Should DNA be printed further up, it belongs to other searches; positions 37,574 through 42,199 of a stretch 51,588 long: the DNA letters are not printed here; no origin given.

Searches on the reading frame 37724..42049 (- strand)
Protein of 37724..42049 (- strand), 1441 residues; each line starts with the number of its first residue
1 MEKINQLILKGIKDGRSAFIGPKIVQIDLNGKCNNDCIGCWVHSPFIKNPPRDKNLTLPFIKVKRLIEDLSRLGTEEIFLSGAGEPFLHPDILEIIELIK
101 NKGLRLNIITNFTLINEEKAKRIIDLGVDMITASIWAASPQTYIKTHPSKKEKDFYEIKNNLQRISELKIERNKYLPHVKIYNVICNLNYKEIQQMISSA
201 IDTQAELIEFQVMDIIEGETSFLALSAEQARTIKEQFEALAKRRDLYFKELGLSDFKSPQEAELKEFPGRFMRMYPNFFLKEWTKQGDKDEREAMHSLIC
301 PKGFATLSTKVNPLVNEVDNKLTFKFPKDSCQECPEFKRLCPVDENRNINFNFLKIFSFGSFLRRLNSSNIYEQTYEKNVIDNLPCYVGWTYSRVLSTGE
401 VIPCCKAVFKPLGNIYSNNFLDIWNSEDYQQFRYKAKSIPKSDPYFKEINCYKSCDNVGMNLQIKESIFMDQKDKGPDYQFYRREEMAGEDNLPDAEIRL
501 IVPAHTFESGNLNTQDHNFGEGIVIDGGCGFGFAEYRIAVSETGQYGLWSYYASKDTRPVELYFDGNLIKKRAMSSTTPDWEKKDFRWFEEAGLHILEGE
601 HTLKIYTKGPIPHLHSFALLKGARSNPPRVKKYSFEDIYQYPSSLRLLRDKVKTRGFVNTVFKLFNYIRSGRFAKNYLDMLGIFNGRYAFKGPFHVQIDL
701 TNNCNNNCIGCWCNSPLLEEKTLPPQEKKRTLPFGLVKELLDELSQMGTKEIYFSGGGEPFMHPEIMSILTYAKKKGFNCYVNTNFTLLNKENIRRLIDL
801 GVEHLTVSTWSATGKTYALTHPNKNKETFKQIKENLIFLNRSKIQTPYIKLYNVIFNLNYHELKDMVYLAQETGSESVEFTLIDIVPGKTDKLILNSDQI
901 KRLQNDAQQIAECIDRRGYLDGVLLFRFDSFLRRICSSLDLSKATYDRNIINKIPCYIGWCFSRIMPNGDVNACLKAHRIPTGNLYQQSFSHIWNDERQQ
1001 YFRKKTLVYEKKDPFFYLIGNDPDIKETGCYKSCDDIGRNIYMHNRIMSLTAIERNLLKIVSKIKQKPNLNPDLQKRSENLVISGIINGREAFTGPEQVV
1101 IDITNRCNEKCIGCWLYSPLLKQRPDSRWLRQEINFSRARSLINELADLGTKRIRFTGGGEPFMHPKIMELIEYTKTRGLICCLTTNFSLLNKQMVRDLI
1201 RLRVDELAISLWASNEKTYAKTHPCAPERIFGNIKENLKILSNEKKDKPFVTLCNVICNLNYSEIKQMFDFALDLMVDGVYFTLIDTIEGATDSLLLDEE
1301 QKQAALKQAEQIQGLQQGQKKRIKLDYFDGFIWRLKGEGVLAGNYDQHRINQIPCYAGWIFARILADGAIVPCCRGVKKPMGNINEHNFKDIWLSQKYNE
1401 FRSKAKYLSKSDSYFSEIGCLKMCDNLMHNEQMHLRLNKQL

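Call 7: search_protein_families(library=pfam, proteins=[window:37724-42049:-], max_evalue=0.001)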
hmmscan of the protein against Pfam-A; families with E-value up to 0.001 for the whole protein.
window:37724-42049:- (1441 aa): 3 families
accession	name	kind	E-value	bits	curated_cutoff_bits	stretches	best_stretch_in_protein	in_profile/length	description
PF04055.27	Radical_SAM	-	1.6e-54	185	29.5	3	32-198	6-164/166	Radical SAM superfamily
PF13186.11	SPASM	-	2.3e-35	121.1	21.5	3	386-437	1-55/67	Iron-sulfur cluster-binding domain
PF13353.11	Fer4_12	-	7.6e-10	39.7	22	0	702-784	13-90/137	4Fe-4S single cluster domain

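Call 27: search_protein_families(library=ncbifam, proteins=[window:37724-42049:-], max_evalue=1e-10)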
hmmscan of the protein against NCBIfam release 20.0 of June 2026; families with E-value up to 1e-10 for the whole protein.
window:37724-42049:- (1441 aa): 44 families (the best 25 are shown)
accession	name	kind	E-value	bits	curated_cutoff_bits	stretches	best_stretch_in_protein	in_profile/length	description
TIGR04317.1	W_rSAM_matur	equivalog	2.1e-95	319.8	380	3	1097-1407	4-304/349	tungsten cofactor oxidoreductase radical SAM maturase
TIGR04545.1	rSAM_ahbD_hemeb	equivalog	7.5e-58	196.6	500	3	1101-1411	4-305/339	heme b synthase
TIGR04055.1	rSAM_NirJ2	equivalog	2.1e-55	188.5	500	2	1102-1404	5-285/326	putative heme d1 biosynthesis radical SAM protein NirJ2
TIGR04054.1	rSAM_NirJ1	equivalog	5.8e-49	166.7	650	3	1090-1397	30-331/387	putative heme d1 biosynthesis radical SAM protein NirJ1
NF033640.1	N_Twi_rSAM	subfamily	5e-47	160.9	170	2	691-912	108-338/398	twitch domain-containing radical SAM protein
TIGR02109.1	PQQ_syn_pqqE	equivalog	6.5e-46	156.9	381.35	2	1093-1405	3-293/358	pyrroloquinoline quinone biosynthesis protein PqqE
TIGR04251.1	SCM_rSAM_ScmF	equivalog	6.8e-46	157.3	400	3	698-884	8-183/353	SynChlorMet cassette radical SAM/SPASM protein ScmF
TIGR04546.1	rSAM_ahbC_deAc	equivalog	2.9e-45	154.7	650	3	1099-1284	41-212/390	12,18-didecarboxysiroheme deacetylase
TIGR02666.1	moaA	equivalog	7.8e-45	153.3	284.05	3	1101-1290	14-198/336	GTP 3',8-cyclase MoaA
TIGR02668.1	moaA_archaeal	equivalog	7.2e-44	150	325.25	3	25-244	12-217/303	GTP 3',8-cyclase MoaA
NF038283.1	viperin_w_prok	equivalog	1.9e-40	138.8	180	3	29-228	8-204/281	viperin family antiviral radical SAM protein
NF050035.1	rSAM_WgK_link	exception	3.3e-39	134.9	650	2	1090-1220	2-125/367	radical SAM/SPASM peptide maturase WgkB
NF001199.0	PRK00164.2-1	equivalog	2.6e-38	131.9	231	2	26-240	15-216/308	GTP 3',8-cyclase MoaA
TIGR04051.1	rSAM_NirJ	equivalog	2.4e-37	128.8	515.45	0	25-135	4-108/354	heme d1 biosynthesis radical SAM protein NirJ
TIGR04311.1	rSAM_Geo_metal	subfamily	3.2e-37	128.6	400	0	22-208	2-182/423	radical SAM/SPASM family putative metalloenzyme maturase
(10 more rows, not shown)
